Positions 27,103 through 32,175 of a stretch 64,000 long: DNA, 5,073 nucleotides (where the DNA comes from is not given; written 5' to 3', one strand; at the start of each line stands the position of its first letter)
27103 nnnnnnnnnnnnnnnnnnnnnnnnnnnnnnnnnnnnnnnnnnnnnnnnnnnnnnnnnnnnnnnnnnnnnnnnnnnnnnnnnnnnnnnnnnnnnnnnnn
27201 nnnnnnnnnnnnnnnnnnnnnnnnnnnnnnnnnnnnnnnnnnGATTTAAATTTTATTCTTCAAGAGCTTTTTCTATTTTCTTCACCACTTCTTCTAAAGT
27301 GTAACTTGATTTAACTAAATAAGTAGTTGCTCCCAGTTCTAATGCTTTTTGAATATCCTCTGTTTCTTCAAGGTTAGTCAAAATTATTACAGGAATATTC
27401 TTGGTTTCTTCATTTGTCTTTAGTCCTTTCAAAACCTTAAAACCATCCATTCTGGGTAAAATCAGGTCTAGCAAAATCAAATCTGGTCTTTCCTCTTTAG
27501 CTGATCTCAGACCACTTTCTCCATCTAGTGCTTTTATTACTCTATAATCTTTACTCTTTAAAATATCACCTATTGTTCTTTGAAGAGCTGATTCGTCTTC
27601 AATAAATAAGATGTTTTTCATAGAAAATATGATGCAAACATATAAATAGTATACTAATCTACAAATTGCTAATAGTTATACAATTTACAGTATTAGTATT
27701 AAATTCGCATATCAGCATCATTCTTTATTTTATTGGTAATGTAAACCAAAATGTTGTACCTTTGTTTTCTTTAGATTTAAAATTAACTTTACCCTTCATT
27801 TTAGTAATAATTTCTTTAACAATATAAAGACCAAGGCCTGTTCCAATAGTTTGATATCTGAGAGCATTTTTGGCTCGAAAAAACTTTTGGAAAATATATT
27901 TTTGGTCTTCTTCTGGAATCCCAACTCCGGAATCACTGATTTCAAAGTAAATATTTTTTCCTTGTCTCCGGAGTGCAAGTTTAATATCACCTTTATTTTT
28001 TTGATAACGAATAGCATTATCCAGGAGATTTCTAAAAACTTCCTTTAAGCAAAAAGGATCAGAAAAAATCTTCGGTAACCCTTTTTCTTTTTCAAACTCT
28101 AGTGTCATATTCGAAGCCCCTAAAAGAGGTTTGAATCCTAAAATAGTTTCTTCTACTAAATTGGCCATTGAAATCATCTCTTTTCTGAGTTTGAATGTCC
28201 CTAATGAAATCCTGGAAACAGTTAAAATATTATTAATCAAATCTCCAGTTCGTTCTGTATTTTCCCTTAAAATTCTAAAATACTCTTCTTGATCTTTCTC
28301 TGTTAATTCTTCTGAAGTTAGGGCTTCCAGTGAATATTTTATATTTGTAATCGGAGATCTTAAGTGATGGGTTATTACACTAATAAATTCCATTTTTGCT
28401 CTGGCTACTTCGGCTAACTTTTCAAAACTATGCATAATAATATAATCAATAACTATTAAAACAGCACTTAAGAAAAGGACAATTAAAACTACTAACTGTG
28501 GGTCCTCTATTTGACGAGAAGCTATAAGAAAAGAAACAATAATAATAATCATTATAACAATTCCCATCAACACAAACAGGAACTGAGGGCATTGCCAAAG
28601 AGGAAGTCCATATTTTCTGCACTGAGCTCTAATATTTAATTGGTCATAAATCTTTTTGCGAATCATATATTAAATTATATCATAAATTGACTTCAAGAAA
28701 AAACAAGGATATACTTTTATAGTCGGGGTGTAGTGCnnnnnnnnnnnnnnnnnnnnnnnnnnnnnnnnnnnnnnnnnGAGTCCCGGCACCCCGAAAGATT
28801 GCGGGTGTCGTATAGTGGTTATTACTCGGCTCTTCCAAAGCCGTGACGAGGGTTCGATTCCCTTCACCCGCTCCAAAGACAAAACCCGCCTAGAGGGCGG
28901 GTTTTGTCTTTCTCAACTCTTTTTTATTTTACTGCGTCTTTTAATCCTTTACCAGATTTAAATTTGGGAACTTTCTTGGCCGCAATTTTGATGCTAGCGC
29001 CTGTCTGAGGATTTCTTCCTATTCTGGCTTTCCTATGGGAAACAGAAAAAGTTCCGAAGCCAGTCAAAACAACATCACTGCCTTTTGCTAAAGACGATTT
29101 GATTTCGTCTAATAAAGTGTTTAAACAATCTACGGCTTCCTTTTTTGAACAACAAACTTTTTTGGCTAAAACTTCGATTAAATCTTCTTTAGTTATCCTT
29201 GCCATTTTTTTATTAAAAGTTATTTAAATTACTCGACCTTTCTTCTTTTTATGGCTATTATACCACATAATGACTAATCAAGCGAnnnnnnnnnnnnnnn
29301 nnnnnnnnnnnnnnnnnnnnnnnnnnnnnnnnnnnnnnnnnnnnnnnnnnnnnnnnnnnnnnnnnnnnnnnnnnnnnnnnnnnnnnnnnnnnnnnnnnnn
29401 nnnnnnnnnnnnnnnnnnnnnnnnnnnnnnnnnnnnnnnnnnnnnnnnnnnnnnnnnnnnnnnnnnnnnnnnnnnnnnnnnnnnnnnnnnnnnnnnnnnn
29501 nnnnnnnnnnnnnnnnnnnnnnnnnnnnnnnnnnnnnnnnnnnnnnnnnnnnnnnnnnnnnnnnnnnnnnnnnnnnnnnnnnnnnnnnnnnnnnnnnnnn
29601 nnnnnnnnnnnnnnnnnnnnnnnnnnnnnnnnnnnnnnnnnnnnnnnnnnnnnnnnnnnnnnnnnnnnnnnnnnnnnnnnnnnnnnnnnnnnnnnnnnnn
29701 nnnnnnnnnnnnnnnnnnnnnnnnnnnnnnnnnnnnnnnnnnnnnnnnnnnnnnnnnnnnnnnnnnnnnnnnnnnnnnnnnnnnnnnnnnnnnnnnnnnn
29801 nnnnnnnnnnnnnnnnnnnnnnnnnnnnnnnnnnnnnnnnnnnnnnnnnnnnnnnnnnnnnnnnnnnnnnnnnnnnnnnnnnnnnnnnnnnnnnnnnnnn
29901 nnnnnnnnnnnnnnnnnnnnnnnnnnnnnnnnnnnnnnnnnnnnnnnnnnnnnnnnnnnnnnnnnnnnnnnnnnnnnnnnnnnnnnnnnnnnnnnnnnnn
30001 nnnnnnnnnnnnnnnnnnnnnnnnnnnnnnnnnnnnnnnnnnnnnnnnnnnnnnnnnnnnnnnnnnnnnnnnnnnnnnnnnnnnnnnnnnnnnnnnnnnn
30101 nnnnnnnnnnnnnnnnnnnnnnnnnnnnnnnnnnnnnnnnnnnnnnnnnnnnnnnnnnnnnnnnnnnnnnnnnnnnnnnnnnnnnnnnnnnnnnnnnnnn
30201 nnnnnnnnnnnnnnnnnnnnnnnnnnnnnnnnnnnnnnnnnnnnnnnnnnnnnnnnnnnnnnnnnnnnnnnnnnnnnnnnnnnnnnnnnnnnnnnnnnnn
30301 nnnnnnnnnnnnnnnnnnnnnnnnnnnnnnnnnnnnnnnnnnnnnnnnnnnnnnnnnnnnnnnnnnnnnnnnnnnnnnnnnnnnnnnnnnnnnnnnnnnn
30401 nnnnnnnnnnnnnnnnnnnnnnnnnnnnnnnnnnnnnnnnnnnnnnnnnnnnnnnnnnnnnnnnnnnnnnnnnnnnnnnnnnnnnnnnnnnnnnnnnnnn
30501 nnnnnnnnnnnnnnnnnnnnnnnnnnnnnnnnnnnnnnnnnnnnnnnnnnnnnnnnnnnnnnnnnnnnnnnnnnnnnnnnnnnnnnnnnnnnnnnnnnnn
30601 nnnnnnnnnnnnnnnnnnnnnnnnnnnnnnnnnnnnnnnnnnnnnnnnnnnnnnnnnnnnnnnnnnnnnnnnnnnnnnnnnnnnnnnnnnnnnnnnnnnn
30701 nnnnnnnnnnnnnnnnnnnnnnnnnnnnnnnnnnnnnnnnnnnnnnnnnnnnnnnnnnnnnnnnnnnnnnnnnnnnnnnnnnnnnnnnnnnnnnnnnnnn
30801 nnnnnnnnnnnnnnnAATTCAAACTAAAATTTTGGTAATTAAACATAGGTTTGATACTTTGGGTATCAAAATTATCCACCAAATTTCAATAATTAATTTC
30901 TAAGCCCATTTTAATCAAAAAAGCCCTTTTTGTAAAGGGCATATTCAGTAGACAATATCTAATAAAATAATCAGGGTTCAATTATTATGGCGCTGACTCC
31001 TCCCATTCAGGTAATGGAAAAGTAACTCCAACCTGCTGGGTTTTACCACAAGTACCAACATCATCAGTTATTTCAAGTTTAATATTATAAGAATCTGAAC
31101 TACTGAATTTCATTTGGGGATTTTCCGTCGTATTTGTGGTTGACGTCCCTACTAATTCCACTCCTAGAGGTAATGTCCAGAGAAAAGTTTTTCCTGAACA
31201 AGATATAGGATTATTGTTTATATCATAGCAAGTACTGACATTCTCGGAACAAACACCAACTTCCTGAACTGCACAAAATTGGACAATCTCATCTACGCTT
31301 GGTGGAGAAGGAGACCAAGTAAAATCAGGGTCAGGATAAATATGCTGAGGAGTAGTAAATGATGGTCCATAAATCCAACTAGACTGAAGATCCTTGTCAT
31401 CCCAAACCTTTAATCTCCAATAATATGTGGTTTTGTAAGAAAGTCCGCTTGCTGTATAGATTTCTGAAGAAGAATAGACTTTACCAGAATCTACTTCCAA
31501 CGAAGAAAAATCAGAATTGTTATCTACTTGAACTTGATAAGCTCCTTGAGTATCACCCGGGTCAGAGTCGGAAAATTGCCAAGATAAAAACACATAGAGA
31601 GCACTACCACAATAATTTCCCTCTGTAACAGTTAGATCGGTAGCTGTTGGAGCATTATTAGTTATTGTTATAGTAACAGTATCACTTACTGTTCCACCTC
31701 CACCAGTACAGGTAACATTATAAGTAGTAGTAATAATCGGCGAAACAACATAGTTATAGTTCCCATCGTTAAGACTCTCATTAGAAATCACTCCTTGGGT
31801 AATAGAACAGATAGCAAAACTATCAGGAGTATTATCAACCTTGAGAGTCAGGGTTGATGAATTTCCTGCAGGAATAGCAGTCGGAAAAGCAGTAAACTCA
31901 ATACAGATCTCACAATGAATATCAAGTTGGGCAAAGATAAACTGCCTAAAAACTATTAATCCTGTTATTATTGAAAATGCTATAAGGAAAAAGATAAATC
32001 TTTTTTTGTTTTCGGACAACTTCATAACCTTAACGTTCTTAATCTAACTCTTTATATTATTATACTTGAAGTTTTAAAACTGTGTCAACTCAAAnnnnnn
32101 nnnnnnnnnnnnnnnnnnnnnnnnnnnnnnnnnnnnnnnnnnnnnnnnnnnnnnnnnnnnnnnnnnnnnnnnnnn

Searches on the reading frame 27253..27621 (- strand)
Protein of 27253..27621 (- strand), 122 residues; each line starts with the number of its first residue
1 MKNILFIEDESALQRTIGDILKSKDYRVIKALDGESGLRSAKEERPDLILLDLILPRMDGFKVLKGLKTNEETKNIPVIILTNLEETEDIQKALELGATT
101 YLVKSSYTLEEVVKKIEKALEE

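Call 6: search_protein_families(library=ncbifam, proteins=[window:27253-27621:-], max_evalue=1e-20)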
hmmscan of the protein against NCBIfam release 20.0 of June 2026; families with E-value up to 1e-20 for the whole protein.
window:27253-27621:- (122 aa): 4 families
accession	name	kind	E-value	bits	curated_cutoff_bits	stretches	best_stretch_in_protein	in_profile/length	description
TIGR02154.1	PhoB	equivalog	9.9e-25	87.2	296.2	1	2-118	3-118/226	phosphate regulon transcriptional regulator PhoB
NF007135.0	PRK09581.1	equivalog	1e-23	83.9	474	1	3-105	4-106/457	PleD family two-component system response regulator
NF045944.1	ResRegRpaBCyano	equivalog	4.7e-22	78.5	330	1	5-117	1-109/229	response regulator transcription factor RpaB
NF040689.1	MtrAB_MtrA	equivalog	3.3e-21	75.6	300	1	4-118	1-111/219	MtrAB system response regulator MtrA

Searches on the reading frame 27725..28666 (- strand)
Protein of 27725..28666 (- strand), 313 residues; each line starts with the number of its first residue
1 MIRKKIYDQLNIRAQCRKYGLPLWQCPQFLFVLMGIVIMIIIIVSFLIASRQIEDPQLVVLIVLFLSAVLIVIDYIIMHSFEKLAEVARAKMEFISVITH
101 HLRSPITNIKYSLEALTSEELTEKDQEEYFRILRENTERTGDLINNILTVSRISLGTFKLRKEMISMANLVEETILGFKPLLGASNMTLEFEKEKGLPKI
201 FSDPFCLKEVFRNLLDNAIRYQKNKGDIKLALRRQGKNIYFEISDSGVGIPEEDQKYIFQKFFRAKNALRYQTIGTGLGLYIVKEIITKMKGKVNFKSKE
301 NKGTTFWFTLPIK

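Call 6: search_protein_families(library=ncbifam, proteins=[window:27725-28666:-], max_evalue=1e-20)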
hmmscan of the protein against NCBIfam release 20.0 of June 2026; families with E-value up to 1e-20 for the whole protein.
window:27725-28666:- (313 aa): 51 families (the best 25 are shown)
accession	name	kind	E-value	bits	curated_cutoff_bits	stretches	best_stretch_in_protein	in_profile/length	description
NF046044.1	PnpS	equivalog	1.4e-54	185.7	400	1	76-311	155-390/390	two-component system histidine kinase PnpS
NF033092.0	HK_WalK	equivalog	1.7e-49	168.9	725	1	83-312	364-594/594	cell wall metabolism sensor histidine kinase WalK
TIGR02966.1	phoR_proteo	equivalog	2.1e-47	161.8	334.2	1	76-309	99-332/333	phosphate regulon sensor histidine kinase PhoR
NF047874.1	MASE3_PAS_HK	subfamily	2.5e-45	155.4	560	1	81-312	388-625/655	MASE3 domain-containing sensor histidine kinase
NF006800.0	PRK09303.1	equivalog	6.3e-43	147.2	342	1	82-312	142-377/383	histidine kinase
NF045911.1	TCSHisKinNblS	equivalog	1.2e-42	146.1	1000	1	85-312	382-620/621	two-component system sensor histidine kinase NblS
TIGR02956.1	TMAO_torS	equivalog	4.2e-42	144.3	676.5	1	86-312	459-682/967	TMAO reductase system sensor histidine kinase/response regulator TorS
NF033091.0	HK_VanS_ACDEFG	equivalog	2.1e-39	135.4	400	1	85-311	67-293/293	vancomycin resistance histidine kinase VanS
NF041735.1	hist_kin_RppB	equivalog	3.4e-39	134.8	400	1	92-311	217-438/438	two-component system sensor histidine kinase RppB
NF008302.0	PRK11091.1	equivalog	1.6e-36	125.9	838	1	82-312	274-505/779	aerobic respiration two-component sensor histidine kinase ArcB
NF008312.0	PRK11100.1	equivalog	3.7e-36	125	356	1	93-311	258-473/477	two-component system sensor histidine kinase CreC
NF041832.1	near_NosP_CTERM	subfamily_domain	3.9e-36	124.9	400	1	89-312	5-225/370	NahK/ErcS family hybrid sensor histidine kinase/response regulator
NF008468.0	PRK11360.1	equivalog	3.5e-35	121.5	646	1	93-313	398-609/616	two-component system sensor histidine kinase AtoS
NF008318.0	PRK11107.1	equivalog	4.9e-35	120.9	890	1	85-312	287-518/920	two-component sensor histidine kinase BarA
NF011874.0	PRK15347.1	equivalog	9.5e-35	119.9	852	1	85-312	391-614/921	two component system sensor kinase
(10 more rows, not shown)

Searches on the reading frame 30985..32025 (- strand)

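Call 6: search_protein_families(library=ncbifam, proteins=[window:30985-32025:-], max_evalue=1e-20)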
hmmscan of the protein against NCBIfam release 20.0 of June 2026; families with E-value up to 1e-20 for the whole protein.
window:30985-32025:- (346 aa): 0 families

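Call 29: search_protein_families(library=pfam, proteins=[window:30985-32025:-], max_evalue=0.001)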
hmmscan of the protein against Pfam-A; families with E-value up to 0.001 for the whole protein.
window:30985-32025:- (346 aa): 1 family
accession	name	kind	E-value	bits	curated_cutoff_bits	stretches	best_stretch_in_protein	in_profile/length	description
PF25788.1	Ig_Rha78A_N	-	5.5e-14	52.7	27.4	1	147-219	22-95/105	Rha78A-like, N-terminal immunoglobulin domain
